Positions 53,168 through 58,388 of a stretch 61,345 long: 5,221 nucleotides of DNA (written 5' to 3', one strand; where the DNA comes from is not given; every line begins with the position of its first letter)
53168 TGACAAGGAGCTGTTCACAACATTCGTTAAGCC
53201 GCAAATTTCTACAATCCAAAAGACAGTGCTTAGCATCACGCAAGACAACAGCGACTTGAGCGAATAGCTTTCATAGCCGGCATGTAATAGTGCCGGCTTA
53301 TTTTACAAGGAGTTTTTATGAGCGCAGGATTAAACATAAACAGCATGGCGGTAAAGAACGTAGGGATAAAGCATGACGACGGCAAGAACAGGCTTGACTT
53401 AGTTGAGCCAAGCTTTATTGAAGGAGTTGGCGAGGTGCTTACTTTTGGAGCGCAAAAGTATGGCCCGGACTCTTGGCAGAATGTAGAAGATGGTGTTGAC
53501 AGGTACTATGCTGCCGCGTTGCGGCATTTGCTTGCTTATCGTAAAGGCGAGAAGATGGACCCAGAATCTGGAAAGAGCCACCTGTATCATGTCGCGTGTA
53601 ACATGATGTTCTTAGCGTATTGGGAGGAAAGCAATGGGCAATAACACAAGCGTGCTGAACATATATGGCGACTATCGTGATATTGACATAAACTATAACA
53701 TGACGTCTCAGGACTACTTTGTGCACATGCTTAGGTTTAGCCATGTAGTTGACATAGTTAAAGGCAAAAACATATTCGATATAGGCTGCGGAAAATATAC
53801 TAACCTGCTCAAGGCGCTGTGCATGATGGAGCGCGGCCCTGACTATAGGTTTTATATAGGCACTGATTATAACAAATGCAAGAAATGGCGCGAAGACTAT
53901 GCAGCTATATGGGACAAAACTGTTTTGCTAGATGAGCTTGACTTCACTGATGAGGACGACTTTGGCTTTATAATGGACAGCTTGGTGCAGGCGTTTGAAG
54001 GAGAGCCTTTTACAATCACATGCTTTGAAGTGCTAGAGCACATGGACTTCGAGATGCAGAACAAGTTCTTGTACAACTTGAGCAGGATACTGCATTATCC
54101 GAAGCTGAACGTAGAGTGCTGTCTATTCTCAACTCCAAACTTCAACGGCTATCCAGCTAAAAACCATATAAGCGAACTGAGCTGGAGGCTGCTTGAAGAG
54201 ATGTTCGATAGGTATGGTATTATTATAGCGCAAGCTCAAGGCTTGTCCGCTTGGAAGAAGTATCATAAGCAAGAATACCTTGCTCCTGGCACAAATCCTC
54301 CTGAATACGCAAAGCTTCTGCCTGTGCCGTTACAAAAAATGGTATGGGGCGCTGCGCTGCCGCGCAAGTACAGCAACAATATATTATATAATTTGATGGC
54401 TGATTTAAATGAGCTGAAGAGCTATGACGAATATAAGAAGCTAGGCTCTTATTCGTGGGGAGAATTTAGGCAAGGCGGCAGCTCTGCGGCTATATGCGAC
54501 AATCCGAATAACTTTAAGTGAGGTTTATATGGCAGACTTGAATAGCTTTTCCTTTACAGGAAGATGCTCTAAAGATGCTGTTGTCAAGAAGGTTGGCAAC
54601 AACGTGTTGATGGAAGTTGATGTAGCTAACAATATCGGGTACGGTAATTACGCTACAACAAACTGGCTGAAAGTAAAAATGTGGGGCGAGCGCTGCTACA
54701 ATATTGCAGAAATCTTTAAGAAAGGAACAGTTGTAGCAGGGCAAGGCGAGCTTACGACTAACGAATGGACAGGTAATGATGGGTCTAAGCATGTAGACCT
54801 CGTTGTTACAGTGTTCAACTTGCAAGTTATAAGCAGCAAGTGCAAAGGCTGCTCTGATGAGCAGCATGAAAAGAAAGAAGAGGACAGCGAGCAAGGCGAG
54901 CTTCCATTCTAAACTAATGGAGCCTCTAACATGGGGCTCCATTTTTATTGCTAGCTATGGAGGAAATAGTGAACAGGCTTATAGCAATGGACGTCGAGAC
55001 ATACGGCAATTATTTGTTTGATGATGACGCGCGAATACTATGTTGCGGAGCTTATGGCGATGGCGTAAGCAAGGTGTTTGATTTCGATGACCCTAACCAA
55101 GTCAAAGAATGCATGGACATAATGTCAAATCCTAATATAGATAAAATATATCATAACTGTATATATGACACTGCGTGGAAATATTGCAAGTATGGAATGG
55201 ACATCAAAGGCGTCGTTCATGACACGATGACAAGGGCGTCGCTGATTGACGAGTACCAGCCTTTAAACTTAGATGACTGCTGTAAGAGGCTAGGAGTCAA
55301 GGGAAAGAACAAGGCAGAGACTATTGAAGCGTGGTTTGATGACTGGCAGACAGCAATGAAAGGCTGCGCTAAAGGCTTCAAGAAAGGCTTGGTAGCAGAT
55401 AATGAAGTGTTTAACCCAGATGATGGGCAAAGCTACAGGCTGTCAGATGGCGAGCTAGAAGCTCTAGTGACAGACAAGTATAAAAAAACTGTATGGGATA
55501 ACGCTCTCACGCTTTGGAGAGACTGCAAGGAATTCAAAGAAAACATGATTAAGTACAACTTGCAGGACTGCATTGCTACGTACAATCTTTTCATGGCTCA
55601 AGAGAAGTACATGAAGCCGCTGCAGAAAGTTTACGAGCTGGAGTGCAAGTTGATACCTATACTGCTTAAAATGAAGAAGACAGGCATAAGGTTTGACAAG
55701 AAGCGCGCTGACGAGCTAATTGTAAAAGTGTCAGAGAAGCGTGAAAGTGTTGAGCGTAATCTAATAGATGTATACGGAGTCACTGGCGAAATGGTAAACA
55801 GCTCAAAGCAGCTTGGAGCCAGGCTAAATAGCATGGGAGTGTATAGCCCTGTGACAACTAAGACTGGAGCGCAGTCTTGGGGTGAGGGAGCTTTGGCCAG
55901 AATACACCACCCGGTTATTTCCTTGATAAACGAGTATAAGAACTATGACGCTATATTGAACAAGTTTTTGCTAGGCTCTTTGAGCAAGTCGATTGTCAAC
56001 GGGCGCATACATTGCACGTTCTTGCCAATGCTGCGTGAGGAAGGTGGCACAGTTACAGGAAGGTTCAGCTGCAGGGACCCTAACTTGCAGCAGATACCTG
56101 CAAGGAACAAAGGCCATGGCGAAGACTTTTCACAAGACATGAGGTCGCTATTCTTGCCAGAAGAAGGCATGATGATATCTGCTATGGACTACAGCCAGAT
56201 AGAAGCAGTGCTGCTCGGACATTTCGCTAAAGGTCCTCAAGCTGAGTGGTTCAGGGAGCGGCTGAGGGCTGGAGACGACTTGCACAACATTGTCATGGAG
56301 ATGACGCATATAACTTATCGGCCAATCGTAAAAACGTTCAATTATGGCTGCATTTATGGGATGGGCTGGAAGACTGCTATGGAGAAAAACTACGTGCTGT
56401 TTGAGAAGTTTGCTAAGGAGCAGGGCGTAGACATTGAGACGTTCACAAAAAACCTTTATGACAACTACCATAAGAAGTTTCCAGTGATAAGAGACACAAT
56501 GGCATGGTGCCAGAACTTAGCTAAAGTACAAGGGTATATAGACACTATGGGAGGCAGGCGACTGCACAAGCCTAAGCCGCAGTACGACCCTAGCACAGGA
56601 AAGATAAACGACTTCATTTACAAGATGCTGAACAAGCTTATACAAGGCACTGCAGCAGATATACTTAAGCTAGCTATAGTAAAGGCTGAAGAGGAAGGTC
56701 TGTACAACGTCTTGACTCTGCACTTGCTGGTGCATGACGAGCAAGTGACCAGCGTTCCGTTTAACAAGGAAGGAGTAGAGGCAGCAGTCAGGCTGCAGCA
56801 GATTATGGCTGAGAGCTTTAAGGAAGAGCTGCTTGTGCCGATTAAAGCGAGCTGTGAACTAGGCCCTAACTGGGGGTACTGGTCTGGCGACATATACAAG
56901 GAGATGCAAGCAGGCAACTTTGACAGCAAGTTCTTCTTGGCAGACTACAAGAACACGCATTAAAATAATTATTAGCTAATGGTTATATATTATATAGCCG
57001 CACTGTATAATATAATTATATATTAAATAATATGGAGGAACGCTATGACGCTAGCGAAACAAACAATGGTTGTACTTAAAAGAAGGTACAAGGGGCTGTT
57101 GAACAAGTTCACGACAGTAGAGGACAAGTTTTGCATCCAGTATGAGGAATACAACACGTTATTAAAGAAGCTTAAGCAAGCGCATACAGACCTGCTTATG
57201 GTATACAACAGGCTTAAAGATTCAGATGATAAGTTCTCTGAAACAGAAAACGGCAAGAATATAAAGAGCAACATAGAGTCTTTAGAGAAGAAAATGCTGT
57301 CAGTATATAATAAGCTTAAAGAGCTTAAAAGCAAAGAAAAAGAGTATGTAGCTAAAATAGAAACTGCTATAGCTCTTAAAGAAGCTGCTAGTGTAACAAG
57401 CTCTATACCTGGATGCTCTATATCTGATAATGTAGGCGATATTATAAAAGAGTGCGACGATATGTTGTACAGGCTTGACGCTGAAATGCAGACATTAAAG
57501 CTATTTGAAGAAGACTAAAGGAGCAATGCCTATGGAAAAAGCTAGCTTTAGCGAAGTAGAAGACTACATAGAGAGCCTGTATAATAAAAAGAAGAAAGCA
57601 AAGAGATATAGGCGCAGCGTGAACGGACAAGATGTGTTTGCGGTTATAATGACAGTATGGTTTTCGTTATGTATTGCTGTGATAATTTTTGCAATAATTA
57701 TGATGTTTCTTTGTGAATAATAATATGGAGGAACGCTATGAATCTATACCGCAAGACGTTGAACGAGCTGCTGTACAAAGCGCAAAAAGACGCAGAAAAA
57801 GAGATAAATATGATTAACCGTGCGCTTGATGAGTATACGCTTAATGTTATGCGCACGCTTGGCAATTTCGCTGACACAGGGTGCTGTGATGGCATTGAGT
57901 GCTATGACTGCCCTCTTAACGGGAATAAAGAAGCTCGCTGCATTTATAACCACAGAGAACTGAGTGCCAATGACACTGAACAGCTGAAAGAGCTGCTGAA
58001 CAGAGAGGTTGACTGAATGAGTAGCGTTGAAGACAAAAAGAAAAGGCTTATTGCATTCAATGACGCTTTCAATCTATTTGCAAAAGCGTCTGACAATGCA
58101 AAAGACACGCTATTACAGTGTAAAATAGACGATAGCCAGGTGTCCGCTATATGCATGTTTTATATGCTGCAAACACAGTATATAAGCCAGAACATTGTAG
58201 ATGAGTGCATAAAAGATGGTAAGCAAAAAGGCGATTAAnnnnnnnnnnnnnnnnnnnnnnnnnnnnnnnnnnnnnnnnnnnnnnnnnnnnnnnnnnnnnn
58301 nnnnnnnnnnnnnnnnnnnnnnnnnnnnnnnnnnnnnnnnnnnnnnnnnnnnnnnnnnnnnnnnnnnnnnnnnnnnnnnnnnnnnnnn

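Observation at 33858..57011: Ten-bp perfect palindrome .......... fixed 25 nt upstream of a -10 hexamer at seven intergenic sites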

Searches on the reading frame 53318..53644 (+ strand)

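Call 29: search_protein_families(library=pfam, proteins=[window:53318-53644:+], max_evalue=0.05)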
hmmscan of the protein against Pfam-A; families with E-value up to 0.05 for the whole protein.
window:53318-53644:+ (108 aa): 1 family
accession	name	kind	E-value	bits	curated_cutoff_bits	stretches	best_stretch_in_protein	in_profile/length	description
PF18909.5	dGTP_diPhyd_N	-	5.3e-32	110.2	27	1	16-105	4-92/99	dATP/dGTP diphosphohydrolase, N-terminal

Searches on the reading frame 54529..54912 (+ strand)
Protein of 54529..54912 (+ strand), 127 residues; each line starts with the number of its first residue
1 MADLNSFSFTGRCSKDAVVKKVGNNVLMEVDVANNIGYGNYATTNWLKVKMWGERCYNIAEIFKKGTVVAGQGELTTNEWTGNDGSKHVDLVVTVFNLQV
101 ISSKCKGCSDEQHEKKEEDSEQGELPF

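Call 29: search_protein_families(library=pfam, proteins=[window:54529-54912:+], max_evalue=0.05)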
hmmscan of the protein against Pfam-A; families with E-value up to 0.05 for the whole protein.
window:54529-54912:+ (127 aa): 1 family
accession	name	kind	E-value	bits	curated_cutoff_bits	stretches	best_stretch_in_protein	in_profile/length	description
PF00436.31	SSB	-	2.6e-11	43.9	26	1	4-99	1-102/104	Single-strand binding protein family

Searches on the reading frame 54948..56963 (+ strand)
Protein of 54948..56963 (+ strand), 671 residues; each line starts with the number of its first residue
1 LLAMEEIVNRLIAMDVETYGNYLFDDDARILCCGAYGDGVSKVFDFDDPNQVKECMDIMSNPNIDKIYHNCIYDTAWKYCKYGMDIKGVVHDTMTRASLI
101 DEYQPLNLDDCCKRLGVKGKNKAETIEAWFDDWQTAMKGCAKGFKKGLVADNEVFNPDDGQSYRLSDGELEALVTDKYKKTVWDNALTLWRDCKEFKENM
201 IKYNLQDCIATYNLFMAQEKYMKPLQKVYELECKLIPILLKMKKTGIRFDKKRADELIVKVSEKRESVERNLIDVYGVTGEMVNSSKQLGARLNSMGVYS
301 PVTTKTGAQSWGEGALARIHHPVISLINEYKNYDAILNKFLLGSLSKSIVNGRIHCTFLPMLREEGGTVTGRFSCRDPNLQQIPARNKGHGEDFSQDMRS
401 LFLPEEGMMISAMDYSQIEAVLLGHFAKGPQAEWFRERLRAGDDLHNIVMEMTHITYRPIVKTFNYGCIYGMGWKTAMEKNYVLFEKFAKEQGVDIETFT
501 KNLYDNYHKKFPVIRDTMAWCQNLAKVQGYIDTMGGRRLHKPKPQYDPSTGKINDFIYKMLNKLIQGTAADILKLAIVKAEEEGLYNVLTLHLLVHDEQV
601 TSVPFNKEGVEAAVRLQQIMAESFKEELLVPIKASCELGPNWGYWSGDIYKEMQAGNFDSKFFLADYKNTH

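Call 9: search_protein_families(library=phrogs, proteins=[window:54948-56963:+])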
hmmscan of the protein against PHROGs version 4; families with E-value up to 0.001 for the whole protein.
window:54948-56963:+ (671 aa): 7 families
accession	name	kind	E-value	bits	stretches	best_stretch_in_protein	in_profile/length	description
phrog_17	-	DNA, RNA and nucleotide metabolism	3.3e-111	374.3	1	10-644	671-1232/1445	DNA polymerase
phrog_15971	-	DNA, RNA and nucleotide metabolism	5.9e-24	85.9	1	230-642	5-372/376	DNA polymerase I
phrog_12241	-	DNA, RNA and nucleotide metabolism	9.5e-19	68.7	2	320-387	435-497/502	DNA polymerase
phrog_10285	-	DNA, RNA and nucleotide metabolism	4.8e-15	56.4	2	558-630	241-306/321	DNA polymerase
phrog_5995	-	DNA, RNA and nucleotide metabolism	9.4e-14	52.5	1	501-643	25-176/236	DNA polymerase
phrog_2573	-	DNA, RNA and nucleotide metabolism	8.1e-10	39.4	1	402-641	9-273/336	DNA polymerase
phrog_7766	-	DNA, RNA and nucleotide metabolism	0.00014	22.4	1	559-623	106-164/186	DNA polymerase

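Call 10: search_protein_families(library=pfam, proteins=[window:54948-56963:+])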
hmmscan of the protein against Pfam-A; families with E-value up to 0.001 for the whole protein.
window:54948-56963:+ (671 aa): 2 families
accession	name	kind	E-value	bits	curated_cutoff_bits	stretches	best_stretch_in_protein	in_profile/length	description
PF00476.26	DNA_pol_A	-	1.6e-56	192.3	34.3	1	254-643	4-380/381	DNA polymerase family A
PF01612.26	DNA_pol_A_exo1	-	4.8e-08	33.4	23.6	1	11-129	22-141/173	3'-5' exonuclease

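Call 11: search_dna_similar(query=window:54948-56963:+, collection=phages, mode=protein, max_rows=25)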
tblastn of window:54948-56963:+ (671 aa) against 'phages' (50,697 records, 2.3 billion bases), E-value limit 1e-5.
Records with a match: 3843; places in all: 3845; records where one place covers at least 80% of the query: 299.
Best place of each record, by identity: <60% 3843.
By first word of the organism name: Mycobacterium 1409; Klebsiella 371; Microbacterium 309; Vibrio 177; Escherichia 169; Staphylococcus 155; Gordonia 129; Pseudomonas 97; Arthrobacter 86; Bacillus 85; and 93 more.
By host as written in the record: Mycobacterium smegmatis mc2 155 1009; - 354; Mycobacterium smegmatis mc#155 206; Klebsiella pneumoniae 198; Microbacterium foliorum NRRL B-24224 134; Microbacterium foliorum NRRL B-24224 SEA 129; Mycobacterium smegmatis mc2155 62; Gordonia terrae 3612 59; and 556 more.
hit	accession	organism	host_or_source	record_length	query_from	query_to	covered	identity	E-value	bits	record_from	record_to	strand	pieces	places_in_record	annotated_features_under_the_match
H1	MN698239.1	Pelagibacter phage HTVC023P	Candidatus Pelagibacter sp. HTCC1062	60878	49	643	89%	29.7%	7e-47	185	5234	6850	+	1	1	DNA polymerase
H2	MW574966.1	phage 023Pt_psg01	unknown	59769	57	643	87%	29.9%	4e-51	198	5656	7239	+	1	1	DNA polymerase A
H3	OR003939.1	Phage DSL-LC04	Gammaproteobacteria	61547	65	643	86%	29.5%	2e-47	186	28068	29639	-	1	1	DNA polymerase I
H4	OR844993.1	Staphylococcus phage SA 1306 Kay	Staphylococcus aureus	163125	20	642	93%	27.2%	1e-32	141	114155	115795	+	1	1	record has no annotation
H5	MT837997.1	Bacteriophage sp.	human fecal samples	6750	11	642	94%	26.6%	2e-35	149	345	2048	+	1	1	record has no annotation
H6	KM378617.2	Vibrio phage VpKK5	Vibrio parahaemolyticus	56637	48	643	89%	28.0%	2e-53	204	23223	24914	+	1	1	DNA polymerase A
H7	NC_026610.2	Vibrio phage VpKK5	Vibrio parahaemolyticus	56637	48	643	89%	28.0%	2e-53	204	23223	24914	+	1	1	DNA polymerase A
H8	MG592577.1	Vibrio phage 1.207.B._10N.222.51.C2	Vibrio breoganii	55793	48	647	89%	27.8%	4e-53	204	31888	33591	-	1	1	hypothetical protein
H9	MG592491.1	Vibrio phage 1.117.O._10N.261.45.E9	Vibrio breoganii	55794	48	647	89%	27.8%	4e-53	204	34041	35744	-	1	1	hypothetical protein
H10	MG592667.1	Vibrio phage 2.117.O._10N.261.45.E9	Vibrio breoganii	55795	48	647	89%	27.8%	4e-53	204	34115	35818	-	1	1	hypothetical protein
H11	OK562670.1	Stenotrophomonas phage vB_SM_ytsc_ply2008005c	Stenotrophomonas maltophilia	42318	48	644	89%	27.5%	2e-49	193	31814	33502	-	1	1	DNA polymerase A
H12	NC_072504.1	Stenotrophomonas phage vB_SM_ytsc_ply2008005c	Stenotrophomonas maltophilia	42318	48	644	89%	27.5%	2e-49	193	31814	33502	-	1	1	DNA polymerase A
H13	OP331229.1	Vibrio phage 033B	Vibrio parahaemolyticus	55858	48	643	89%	27.5%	4e-51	197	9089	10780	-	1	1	DNA polymerase A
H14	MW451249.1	Vibrio phage GH32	Vibrio parahaemolyticus GH32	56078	48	643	89%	27.5%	4e-51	197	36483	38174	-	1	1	record has no annotation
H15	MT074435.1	Salmonella phage brorfarstad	Salmonella enterica subsp. enterica ...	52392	59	642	87%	28.1%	6e-54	206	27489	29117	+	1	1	DNA polymerase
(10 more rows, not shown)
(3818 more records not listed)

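Call 14: find_related_loci(query=window:54948-56963:+, collection=viral_contigs, flank=10000)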
Query window:54948-56963:+ (671 aa) in viral_contigs; peptide patterns used: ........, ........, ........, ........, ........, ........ (x = any residue, [..] = any of these).
6 stretches matched a pattern; 4 encode a relative of the query (tblastn E <= 1e-3); 4 distinct loci.
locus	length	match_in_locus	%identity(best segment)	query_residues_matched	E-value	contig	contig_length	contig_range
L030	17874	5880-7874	77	8-671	0e+0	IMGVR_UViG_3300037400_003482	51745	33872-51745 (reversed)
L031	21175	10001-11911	52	10-659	0e+0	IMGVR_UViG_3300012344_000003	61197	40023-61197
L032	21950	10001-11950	51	8-670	0e+0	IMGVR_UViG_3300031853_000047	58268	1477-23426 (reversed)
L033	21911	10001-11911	50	10-659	0e+0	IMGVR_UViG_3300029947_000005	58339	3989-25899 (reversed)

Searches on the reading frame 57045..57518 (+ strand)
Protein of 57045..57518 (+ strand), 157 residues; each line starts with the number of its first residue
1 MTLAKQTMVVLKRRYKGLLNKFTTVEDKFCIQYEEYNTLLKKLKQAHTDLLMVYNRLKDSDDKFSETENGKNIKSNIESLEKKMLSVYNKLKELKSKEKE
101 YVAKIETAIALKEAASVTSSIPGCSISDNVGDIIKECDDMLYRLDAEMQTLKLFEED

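Call 31: search_protein_families(library=pfam, proteins=[window:57045-57518:+], max_evalue=0.05)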
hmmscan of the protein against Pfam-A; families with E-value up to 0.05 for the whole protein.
window:57045-57518:+ (157 aa): 11 families
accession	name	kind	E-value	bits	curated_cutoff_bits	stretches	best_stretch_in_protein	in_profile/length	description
PF05218.19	DUF713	-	0.0002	21.7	24.5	1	6-108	42-151/185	Protein of unknown function (DUF713)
PF19610.4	DUF6115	-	0.00035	21.4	27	1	34-106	8-83/134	Family of unknown function (DUF6115)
PF06160.17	EzrA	-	0.00035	19.4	39.6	1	11-152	318-464/557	Septation ring formation regulator, EzrA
PF16702.10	DUF5063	-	0.0014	19.5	27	1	18-147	6-130/167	Domain of unknown function (DUF5063)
PF09245.15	MA-Mit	-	0.0017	18.3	31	1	7-154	43-181/214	Mycoplasma arthritidis-derived mitogen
PF24423.1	OVT1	-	0.0087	16.9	30.9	1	33-103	17-85/100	Major antigen, helical domain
PF19174.5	DUF5856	-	0.017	16.6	34.6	0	47-144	10-94/94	Family of unknown function (DUF5856)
PF16740.10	SKA2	-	0.018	15.3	30.1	1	37-108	5-78/110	Spindle and kinetochore-associated protein 2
PF18548.6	MetOD2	-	0.035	14.4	30.6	0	34-97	23-83/88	Metanogen output domain 2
PF14713.11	DUF4464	-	0.044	13.7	27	0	12-110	6-105/230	Domain of unknown function (DUF4464)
PF01017.26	STAT_alpha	-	0.048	14.2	27.5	0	22-111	18-81/167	STAT transcription factor, coiled-coil domain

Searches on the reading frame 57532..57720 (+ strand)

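Call 31: search_protein_families(library=pfam, proteins=[window:57532-57720:+], max_evalue=0.05)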
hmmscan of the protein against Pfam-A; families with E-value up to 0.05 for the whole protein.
window:57532-57720:+ (62 aa): 2 families
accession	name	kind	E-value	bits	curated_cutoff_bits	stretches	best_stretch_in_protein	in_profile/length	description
PF06570.16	DUF1129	-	0.0029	17.7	29.1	1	6-59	52-103/207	Protein of unknown function (DUF1129)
PF06024.17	Orf78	-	0.02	15.6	29.4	1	11-59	37-85/101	Orf78 (ac78)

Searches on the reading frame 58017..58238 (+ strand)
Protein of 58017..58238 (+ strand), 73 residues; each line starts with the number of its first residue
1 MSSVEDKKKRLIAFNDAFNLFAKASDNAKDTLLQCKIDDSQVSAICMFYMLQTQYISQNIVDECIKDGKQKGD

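Call 31: search_protein_families(library=pfam, proteins=[window:58017-58238:+], max_evalue=0.05)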
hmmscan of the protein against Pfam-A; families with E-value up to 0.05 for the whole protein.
window:58017-58238:+ (73 aa): 1 family
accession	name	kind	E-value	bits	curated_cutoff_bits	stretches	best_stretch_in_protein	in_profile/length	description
PF05264.16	CfAFP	-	0.0099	16.4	25.9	1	23-67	30-75/137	Choristoneura fumiferana antifreeze protein (CfAFP)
